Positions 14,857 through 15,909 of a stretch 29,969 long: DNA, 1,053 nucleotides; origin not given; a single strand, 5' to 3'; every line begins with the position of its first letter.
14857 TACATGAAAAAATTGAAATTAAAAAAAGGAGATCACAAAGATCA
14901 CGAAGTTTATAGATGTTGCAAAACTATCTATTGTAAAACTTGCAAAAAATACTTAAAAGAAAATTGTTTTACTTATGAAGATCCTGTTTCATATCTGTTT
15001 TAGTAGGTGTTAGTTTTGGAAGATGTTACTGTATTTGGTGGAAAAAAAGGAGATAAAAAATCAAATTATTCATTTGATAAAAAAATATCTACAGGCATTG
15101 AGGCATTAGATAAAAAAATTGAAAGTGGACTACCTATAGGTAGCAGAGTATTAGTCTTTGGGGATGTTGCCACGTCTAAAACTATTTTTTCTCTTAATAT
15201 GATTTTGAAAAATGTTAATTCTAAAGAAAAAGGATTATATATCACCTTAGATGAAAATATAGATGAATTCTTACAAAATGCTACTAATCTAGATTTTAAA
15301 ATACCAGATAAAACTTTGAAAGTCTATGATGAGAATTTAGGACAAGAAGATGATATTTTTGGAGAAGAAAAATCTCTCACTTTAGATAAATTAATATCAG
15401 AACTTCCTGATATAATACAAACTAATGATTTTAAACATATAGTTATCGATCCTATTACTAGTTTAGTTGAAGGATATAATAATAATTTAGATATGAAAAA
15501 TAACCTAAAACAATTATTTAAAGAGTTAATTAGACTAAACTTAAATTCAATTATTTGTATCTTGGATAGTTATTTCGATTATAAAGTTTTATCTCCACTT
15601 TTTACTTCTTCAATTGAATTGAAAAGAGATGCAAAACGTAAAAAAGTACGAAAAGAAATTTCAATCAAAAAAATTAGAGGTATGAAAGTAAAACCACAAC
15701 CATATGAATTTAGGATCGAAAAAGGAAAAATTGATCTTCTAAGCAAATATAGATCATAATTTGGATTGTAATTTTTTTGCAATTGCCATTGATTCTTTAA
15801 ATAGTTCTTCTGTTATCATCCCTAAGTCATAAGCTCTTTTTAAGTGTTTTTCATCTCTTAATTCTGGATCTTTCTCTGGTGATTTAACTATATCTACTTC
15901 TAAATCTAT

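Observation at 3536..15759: Two tandem giant paralogous surface proteins followed by a Zn-ribbon / degenerate KaiC-like pair: candidate surface-to-cytoplasm module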

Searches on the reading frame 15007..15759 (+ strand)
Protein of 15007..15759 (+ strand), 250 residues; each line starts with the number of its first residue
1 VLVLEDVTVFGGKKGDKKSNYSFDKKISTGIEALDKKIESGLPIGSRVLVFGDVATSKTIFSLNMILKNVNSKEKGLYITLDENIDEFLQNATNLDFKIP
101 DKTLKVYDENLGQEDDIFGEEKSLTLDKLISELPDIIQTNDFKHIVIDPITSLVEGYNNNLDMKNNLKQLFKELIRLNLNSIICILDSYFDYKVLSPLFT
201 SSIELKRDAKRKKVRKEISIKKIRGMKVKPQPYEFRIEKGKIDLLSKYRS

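Call 5: search_protein_families(library=pfam, proteins=[window:15007-15759:+], max_evalue=0.01)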
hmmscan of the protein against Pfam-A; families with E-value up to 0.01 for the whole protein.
window:15007-15759:+ (250 aa): 3 families
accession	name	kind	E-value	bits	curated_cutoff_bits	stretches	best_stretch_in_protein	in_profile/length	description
PF06745.19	ATPase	-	8.9e-32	110.7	26.6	1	27-245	1-227/231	KaiC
PF13481.12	AAA_25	-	5.5e-06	26.6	27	1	27-176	15-175/195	AAA domain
PF05625.17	PAXNEB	-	0.0086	15.6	28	0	27-53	19-45/366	PAXNEB protein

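Call 10: list_cluster_members(proteins=[window:15007-15759:+, window:14818-15003:+, window:14809-15003:+, window:3536-9931:+, window:9937-14742:+, window:9928-14742:+, window:15754-17145:-, window:17268-18356:+, window:27810-28754:+, window:2179-3339:-])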
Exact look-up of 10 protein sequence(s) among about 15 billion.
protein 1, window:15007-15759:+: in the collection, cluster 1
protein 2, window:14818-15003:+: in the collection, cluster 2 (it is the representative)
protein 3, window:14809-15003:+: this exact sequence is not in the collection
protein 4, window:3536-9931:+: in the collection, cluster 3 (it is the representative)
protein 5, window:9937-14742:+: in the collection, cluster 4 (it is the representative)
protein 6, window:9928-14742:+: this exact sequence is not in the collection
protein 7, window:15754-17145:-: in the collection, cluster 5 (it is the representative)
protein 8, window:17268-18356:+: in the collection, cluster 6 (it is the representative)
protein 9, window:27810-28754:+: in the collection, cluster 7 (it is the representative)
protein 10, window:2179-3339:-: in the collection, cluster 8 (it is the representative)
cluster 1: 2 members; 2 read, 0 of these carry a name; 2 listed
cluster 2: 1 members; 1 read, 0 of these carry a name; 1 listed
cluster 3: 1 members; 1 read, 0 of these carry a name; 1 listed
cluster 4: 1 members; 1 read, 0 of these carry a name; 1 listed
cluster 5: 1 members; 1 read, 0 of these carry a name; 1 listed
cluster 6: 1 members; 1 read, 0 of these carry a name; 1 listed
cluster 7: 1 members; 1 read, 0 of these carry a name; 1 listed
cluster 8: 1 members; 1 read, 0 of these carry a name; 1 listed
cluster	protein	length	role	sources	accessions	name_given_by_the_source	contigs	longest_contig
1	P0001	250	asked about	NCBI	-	-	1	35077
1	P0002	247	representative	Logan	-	-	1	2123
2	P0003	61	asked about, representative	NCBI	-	-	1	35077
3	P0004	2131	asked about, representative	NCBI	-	-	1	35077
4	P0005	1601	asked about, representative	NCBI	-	-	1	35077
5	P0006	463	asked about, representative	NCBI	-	-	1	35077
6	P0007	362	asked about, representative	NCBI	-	-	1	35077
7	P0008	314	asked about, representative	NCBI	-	-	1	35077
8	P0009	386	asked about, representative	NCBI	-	-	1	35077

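Call 11: find_homologous_proteins(query=P0001, max_evalue=0.00001)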
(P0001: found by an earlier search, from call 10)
Query P0001 (250 aa): 1 proteins with E <= 0.00001 among 763 candidates.
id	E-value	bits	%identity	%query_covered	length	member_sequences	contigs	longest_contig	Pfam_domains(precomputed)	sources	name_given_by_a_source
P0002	2.6e-151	520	100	99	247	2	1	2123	PF06745.20,PF23442.2,PF13481.13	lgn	-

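Call 15: find_encoding_contigs(protein=P0001, flank=10000, max_places=4)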
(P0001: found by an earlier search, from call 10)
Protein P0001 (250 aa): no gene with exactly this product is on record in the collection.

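Call 16: find_encoding_contigs(protein=P0002, flank=10000, max_places=4)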
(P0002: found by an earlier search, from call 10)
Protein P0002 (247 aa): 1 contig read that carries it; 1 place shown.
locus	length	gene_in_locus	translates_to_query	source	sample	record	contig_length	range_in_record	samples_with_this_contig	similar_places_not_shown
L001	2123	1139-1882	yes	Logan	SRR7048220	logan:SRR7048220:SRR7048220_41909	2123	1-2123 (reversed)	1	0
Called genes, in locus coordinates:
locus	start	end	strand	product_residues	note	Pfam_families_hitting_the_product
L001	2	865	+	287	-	?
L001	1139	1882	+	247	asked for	PF13481:AAA_25 (weak), PF06745:ATPase, PF23442:DUF7125 (weak)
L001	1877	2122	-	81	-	?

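Call 21: search_protein_representatives(protein=P0001)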
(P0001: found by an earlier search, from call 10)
Query: 250 residues. Proteins with E-value up to 0.001 (for the whole library): 1993; up to 1e-10: 210; up to 1e-30: 3. The best 150 are listed.
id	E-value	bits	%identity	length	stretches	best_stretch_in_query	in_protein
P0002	8.4e-152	520.1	100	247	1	4-250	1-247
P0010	1.0e-38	150.1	58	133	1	118-247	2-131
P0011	9.7e-32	127.3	50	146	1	1-137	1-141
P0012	9.5e-27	110.9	28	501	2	25-246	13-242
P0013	1.0e-25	107.6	29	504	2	23-243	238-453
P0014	3.8e-24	102.4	25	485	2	25-230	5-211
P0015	2.8e-23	99.6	26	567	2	22-247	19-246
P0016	1.1e-22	97.7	26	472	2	27-246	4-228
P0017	8.6e-22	94.7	25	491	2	26-249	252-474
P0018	2.3e-21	93.3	28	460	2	23-244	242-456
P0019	2.3e-21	93.3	30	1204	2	18-245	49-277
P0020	4.2e-21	92.5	29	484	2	25-239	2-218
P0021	9.1e-21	91.3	28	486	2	25-244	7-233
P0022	1.4e-20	90.8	27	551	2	28-245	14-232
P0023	2.7e-20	89.8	26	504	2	23-241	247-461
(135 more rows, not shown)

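Call 24: find_related_loci(query=A1, collection=genome_contigs, flank=10000)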
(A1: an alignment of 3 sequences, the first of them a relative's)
Query A1 (250 aa) in genome_contigs; peptide patterns used: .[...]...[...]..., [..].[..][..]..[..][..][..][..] (x = any residue, [..] = any of these).
108 stretches matched a pattern, but none encodes a relative of the query by tblastn (E <= 1e-3).

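Call 25: find_related_loci(query=A1, collection=metagenome_contigs, flank=10000)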
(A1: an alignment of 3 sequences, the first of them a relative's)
Query A1 (250 aa) in metagenome_contigs; peptide patterns used: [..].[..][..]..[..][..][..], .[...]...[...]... (x = any residue, [..] = any of these).
240 stretches matched a pattern; 1 encode a relative of the query (tblastn E <= 1e-3); 1 distinct loci.
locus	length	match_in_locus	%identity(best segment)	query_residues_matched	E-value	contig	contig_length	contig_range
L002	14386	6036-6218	33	22-82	5e-6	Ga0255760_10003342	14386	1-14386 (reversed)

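Call 26: find_encoding_contigs(protein=P0010, flank=10000)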
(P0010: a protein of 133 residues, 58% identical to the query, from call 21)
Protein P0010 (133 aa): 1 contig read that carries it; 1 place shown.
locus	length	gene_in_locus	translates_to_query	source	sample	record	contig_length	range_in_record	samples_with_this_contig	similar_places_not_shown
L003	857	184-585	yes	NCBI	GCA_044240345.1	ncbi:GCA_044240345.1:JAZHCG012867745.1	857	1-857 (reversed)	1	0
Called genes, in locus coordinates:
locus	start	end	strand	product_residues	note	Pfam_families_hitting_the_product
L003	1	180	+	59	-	?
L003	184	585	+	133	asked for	PF06745:ATPase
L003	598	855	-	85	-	?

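Call 27: find_encoding_contigs(protein=P0011, flank=10000)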
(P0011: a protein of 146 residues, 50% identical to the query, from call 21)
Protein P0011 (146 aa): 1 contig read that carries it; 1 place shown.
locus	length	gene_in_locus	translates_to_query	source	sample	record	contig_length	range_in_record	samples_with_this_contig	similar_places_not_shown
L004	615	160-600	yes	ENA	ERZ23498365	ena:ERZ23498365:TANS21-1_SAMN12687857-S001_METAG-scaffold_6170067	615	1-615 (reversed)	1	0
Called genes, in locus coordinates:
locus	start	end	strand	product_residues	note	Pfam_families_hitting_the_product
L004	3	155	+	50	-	?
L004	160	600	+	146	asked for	PF06745:ATPase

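Call 32: find_homologous_proteins(query=P0006, max_evalue=1e-20)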
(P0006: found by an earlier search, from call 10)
Query P0006 (463 aa): 61 proteins with E <= 1e-20 among 8000 candidates.
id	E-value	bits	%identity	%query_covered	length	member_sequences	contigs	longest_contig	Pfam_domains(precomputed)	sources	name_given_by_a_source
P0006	8.2e-298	1005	100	100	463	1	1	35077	PF04167.19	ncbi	-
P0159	7.2e-190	650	61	99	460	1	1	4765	PF04167.19,PF10150.15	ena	-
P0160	3.4e-77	278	35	100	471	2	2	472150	PF04167.19,PF10150.15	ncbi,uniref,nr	ncbi:ribonuclease E/G [Thermococcus sp. M39]|uniref:DUF402 domain-containing protein n=1 Tax=unclass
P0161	1.6e-76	276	35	100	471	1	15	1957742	PF04167.19,PF10150.15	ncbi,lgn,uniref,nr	ncbi:DUF402 domain-containing protein [Thermococcus paralvinellae]|uniref:Probable ribonuclease FAU-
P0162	2.5e-76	276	35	100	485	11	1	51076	PF04167.19,PF10150.15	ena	-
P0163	4.2e-76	275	35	100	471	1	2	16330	PF04167.19,PF10150.15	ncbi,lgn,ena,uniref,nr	ncbi:MAG TPA: ribonuclease E/G [Thermococcus paralvinellae]|uniref:Probable ribonuclease FAU-1 n=1 T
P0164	4.7e-76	275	34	100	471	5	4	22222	PF04167.19,PF10150.15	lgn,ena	-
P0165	5.0e-76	275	35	100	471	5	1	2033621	PF04167.19,PF10150.15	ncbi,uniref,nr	ncbi:ribonuclease E/G [Thermococcus sp. SY098]|uniref:DUF402 domain-containing protein n=1 Tax=Therm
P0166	8.4e-76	274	35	100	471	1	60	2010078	PF04167.19,PF10150.15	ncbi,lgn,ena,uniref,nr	ncbi:DUF402 domain-containing protein [Thermococcus barophilus]|uniref:Probable ribonuclease FAU-1 n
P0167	9.4e-76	274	35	100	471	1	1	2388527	PF04167.19,PF10150.15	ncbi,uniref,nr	ncbi:DUF402 domain-containing protein [Thermococcus barophilus]|uniref:Probable ribonuclease FAU-1 n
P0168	3.5e-75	272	35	100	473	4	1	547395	PF04167.19,PF10150.15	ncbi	-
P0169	4.6e-75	271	34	100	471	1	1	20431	PF04167.19,PF10150.15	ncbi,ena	-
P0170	5.0e-74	268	34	100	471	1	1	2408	PF04167.19,PF10150.15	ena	-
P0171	1.4e-73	267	33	99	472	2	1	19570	PF04167.19,PF10150.15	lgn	-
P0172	1.1e-72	264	34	100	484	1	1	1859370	PF04167.19,PF10150.15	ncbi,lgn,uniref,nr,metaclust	ncbi:RNA-binding protein [Palaeococcus pacificus DY20341]|uniref:Probable ribonuclease FAU-1 n=1 Tax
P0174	3.6e-72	262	34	100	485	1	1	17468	PF04167.19,PF10150.15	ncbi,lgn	ncbi:MAG: DUF402 domain-containing protein [Promethearchaeota archaeon]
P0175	3.7e-72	262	36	100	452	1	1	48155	PF04167.19,PF10150.15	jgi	-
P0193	2.2e-60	223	33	98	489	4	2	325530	PF04167.19,PF10150.15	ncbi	-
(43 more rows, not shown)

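Call 33: find_encoding_contigs(protein=P0159, flank=10000)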
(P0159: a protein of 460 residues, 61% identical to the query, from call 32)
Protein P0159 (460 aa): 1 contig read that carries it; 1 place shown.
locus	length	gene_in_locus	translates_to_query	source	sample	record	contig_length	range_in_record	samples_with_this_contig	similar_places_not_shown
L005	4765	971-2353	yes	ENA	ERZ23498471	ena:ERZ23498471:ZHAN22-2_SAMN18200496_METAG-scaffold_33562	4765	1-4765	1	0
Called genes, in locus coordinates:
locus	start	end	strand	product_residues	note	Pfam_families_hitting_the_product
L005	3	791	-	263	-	?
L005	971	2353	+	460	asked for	PF10150:RNase_E_G, PF04167:DUF402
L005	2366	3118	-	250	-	PF06745:ATPase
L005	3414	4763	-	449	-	?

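Call 34: find_encoding_contigs(protein=P0006, flank=10000)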
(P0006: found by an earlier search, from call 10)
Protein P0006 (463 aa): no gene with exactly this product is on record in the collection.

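Call 41: find_encoding_contigs(protein=P0174, flank=8000, max_places=2)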
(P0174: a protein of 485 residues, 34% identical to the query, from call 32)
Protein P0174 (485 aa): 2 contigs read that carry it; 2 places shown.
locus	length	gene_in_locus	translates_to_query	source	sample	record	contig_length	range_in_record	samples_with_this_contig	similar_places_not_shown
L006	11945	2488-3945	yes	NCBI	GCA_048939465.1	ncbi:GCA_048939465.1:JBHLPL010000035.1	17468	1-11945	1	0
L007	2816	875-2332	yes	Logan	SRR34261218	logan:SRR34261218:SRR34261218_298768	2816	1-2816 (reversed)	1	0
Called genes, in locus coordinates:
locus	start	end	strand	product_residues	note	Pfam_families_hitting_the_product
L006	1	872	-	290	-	PF00753:Lactamase_B (weak)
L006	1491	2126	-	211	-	PF19641:DUF6144 (weak)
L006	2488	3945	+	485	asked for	PF10150:RNase_E_G, PF04167:DUF402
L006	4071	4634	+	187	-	PF01381:HTH_3, PF12844:HTH_19, PF13560:HTH_31 (weak), PF00571:CBS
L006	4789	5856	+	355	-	-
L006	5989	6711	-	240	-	PF00181:Ribosomal_L2_N, PF03947:Ribosomal_L2_C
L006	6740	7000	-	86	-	PF00276:Ribosomal_L23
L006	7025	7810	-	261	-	PF00573:Ribosomal_L4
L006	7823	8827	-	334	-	PF00297:Ribosomal_L3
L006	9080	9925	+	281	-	PF02598:Methyltrn_RNA_3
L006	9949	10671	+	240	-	PF02732:ERCC4, PF12826:HHH_2, PF14520:HHH_5, PF00633:HHH (weak)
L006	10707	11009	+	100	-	PF00009:GTP_EFTU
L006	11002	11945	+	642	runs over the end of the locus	PF00009:GTP_EFTU, PF03144:GTP_EFTU_D2, PF22042:EF-G_D2, PF14492:EFG_III, PF03764:EFG_IV (weak), PF00679:EFG_C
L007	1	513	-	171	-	?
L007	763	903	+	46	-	-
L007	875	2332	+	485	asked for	PF10150:RNase_E_G, PF04167:DUF402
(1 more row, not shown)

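Call 42: find_encoding_contigs(protein=P0162, flank=8000, max_places=2)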
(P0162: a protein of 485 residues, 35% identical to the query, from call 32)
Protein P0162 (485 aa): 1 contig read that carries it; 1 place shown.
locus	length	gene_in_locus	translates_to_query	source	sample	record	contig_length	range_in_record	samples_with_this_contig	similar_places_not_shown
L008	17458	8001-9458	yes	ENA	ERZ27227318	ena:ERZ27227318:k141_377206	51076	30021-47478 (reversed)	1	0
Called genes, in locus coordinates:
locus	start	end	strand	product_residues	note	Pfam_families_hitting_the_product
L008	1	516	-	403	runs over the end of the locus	PF01751:Toprim, PF13662:Toprim_4, PF13155:Toprim_2 (weak)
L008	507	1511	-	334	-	PF00044:Gp_dh_N (weak), PF01113:DapB_N (weak), PF02800:Gp_dh_C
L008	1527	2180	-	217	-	-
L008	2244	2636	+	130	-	PF02566:OsmC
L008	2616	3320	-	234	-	PF01940:DUF92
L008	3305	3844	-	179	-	PF00857:Isochorismatase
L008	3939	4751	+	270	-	-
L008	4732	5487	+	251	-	-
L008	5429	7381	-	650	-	PF05362:Lon_C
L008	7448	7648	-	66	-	-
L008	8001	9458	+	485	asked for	PF10150:RNase_E_G, PF04167:DUF402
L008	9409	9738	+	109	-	-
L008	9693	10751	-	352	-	PF01594:AI-2E_transport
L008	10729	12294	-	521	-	-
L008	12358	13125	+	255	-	PF00005:ABC_tran, PF02463:SMC_N (faint), PF13304:AAA_21 (faint)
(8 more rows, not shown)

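Call 43: find_encoding_contigs(protein=P0175, flank=8000, max_places=2)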
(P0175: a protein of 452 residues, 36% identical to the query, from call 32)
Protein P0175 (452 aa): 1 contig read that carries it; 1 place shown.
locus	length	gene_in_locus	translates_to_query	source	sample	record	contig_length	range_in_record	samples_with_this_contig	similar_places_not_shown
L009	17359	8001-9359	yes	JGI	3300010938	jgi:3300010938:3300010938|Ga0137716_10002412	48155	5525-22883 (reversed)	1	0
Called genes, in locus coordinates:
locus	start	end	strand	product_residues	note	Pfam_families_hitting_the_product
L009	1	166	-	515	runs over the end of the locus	PF02386:TrkH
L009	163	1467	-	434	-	PF01266:DAO (faint), PF01488:Shikimate_DH (faint), PF01494:FAD_binding_3 (faint), PF02254:TrkA_N, PF03435:Sacchrp_dh_NADP (faint), PF02080:TrkA_C, PF02254:TrkA_N, PF02080:TrkA_C, +3 more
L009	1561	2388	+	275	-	PF00215:OMPdecase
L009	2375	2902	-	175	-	PF00578:AhpC-TSA, PF08534:Redoxin, PF13098:Thioredoxin_2 (weak), PF13905:Thioredoxin_8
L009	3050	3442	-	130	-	PF13366:PDDEXK_3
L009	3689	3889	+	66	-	PF10262:Rdx (weak)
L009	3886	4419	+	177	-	PF01467:CTP_transf_like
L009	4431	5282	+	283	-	PF01966:HD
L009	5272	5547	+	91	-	-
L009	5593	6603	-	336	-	PF01137:RTC, PF05189:RTC_insert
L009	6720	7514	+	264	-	-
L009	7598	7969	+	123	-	PF00300:His_Phos_1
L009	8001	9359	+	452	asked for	PF10150:RNase_E_G, PF04167:DUF402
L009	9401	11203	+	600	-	-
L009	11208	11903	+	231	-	-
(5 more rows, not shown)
